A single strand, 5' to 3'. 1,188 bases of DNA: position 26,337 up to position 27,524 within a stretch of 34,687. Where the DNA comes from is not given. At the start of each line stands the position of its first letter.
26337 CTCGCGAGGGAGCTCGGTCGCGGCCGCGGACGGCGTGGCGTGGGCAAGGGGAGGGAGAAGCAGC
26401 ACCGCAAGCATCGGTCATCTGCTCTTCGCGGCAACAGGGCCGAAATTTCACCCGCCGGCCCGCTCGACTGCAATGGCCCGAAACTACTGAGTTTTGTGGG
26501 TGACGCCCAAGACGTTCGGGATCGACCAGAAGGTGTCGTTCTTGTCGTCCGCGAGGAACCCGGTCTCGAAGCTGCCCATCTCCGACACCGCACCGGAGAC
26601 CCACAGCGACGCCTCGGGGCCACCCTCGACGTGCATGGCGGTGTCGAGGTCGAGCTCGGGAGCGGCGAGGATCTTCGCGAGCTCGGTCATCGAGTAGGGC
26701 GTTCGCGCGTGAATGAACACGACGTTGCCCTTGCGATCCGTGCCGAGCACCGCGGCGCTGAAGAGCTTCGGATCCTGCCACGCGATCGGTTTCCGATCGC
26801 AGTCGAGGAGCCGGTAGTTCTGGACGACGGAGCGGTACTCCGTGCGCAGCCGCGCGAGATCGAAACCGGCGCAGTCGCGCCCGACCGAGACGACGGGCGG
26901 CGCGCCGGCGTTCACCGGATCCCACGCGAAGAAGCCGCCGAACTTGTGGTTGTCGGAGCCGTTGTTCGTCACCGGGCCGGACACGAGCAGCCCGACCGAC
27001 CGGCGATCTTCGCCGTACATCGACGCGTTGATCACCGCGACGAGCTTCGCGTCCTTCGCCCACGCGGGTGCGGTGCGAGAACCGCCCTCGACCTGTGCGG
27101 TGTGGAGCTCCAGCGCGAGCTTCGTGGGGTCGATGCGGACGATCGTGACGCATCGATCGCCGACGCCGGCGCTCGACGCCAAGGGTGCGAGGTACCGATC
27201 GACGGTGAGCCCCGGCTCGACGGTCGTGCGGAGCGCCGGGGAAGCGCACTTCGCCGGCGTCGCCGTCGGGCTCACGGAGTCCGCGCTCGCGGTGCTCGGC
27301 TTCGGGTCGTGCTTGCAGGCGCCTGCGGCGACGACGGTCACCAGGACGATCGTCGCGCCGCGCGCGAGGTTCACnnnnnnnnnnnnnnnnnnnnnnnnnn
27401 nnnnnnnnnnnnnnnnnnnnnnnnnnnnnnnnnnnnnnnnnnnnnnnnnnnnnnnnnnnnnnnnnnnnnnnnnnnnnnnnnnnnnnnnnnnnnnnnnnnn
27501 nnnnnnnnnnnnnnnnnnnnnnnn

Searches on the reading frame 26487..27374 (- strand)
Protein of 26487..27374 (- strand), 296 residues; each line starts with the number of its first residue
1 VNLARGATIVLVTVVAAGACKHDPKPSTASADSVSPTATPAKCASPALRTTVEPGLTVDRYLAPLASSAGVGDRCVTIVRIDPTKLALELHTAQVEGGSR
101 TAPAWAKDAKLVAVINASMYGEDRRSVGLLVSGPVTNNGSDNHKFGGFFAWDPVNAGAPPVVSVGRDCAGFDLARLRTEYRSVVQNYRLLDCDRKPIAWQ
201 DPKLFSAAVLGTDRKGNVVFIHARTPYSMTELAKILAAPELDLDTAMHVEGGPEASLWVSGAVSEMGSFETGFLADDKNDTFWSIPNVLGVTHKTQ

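Call 5: search_protein_families(library=pfam, proteins=[window:26487-27374:-], max_evalue=0.01)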
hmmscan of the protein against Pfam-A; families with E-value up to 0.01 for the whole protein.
window:26487-27374:- (296 aa): 1 family
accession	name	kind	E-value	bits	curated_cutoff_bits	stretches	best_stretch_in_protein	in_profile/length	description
PF09992.14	NAGPA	-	1.2e-11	45.6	25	1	110-292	2-169/169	Phosphodiester glycosidase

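Call 6: search_protein_families(library=ncbifam, proteins=[window:26487-27374:-], max_evalue=0.01)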
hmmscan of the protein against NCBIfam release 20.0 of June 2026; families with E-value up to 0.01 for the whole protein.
window:26487-27374:- (296 aa): 0 families

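Call 49: search_solved_structures(query=window:26487-27374:-, max_evalue=1, show_alignments=3)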
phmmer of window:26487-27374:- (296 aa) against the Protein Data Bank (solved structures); distinct sequences matched with E-value up to 1: 2.
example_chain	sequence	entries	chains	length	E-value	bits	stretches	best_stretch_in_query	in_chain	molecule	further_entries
1ql0_A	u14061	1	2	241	0.32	13.3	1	17-74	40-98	NUCLEASE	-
1g8t_A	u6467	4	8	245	0.33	13.3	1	17-74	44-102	NUCLEASE SM2 ISOFORM | PROTEIN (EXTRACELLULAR ENDONUCLEASE) | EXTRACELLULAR ENDONUCLEASE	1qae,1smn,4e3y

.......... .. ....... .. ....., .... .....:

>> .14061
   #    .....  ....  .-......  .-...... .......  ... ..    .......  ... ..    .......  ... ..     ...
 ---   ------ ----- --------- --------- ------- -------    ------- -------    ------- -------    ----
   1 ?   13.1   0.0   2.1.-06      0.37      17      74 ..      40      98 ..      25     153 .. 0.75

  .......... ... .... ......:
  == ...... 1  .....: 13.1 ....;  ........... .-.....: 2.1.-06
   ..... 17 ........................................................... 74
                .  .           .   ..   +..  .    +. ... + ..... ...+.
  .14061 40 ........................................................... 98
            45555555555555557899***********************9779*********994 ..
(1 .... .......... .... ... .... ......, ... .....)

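Call 53: search_solved_structures(query=A3, max_evalue=1, show_alignments=3)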
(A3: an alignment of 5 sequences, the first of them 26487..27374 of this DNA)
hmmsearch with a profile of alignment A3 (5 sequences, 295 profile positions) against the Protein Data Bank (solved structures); distinct sequences matched with E-value up to 1: 2.
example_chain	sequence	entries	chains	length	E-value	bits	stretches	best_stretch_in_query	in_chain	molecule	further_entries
5ewk_A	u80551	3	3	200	0.35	13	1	3-59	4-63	Putative ADP-Ribosyltransferase Scabin | Scabin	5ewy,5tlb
1y4t_A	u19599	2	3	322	0.68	12.1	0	211-291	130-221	putative iron-uptake ABC transport system periplasmic iron-binding protein | Putative iron-uptake ABC transport system,periplasmic iron-binding protein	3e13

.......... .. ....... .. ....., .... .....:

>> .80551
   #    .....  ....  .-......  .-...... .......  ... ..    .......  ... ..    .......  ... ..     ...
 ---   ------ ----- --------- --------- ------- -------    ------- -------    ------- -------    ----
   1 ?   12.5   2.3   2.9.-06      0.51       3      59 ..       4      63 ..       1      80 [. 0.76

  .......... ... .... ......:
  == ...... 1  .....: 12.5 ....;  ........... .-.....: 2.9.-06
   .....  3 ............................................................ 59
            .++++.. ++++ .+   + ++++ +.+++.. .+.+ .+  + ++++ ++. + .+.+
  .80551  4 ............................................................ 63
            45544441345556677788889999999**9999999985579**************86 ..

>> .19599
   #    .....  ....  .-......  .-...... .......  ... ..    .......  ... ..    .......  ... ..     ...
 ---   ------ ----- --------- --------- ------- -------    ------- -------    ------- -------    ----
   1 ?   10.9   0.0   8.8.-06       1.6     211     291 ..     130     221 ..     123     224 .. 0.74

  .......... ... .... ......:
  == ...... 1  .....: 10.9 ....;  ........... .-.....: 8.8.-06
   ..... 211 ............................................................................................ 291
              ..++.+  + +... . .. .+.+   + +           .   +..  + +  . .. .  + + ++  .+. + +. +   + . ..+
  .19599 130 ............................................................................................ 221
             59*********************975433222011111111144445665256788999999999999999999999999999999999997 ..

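Call 55: search_protein_families(library=pfam, alignment_id=A3, max_evalue=0.01)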
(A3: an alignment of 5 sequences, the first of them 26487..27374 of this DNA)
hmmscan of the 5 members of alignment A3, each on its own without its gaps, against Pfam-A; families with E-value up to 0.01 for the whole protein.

A. member 1, window:26487-27374:- (296 aa): 1 family
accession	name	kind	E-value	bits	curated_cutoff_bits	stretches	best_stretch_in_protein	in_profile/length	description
PF09992.14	NAGPA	-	1.2e-11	45.6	25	1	110-292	2-169/169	Phosphodiester glycosidase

B. families by the number of members that match (of 5 scanned): 1 family
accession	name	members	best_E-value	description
PF09992.14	NAGPA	5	6.6e-13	Phosphodiester glycosidase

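Call 59: predict_structure(protein=window:26487-27374:-)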
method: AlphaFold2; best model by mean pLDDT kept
length: 296 residues; sequences in the alignment: 1
mean_pLDDT: 32.7   pTM: 0.23
mean pLDDT of the five models: 32.7, 32.6, 31.7, 29.6, 27.6
residues with pLDDT >= 90: 0; 70-90: 0; 50-70: 0; < 50: 296
segments of 3 or more residues with pLDDT < 50: 1-296
pLDDT, mean of each block of 10 residues (from residue 1): 29 33 36 33 30 29 27 31 28 26 32 33 31 32 36 33 34 36 31 31 35 39 40 44 37 35 30 34 28 25
secondary structure, 60 per line:
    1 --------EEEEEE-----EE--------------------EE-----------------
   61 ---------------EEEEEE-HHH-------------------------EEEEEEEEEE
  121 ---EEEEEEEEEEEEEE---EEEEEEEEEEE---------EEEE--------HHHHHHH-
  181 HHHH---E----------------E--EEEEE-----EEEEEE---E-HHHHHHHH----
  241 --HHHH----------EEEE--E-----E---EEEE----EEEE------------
elements in order: E9-14 E76-81 E111-120 E124-137 E141-151 E161-164 H173-179 H181-184 E208-212 E218-223 H229-236 H243-246 E257-260 E273-276 E281-284
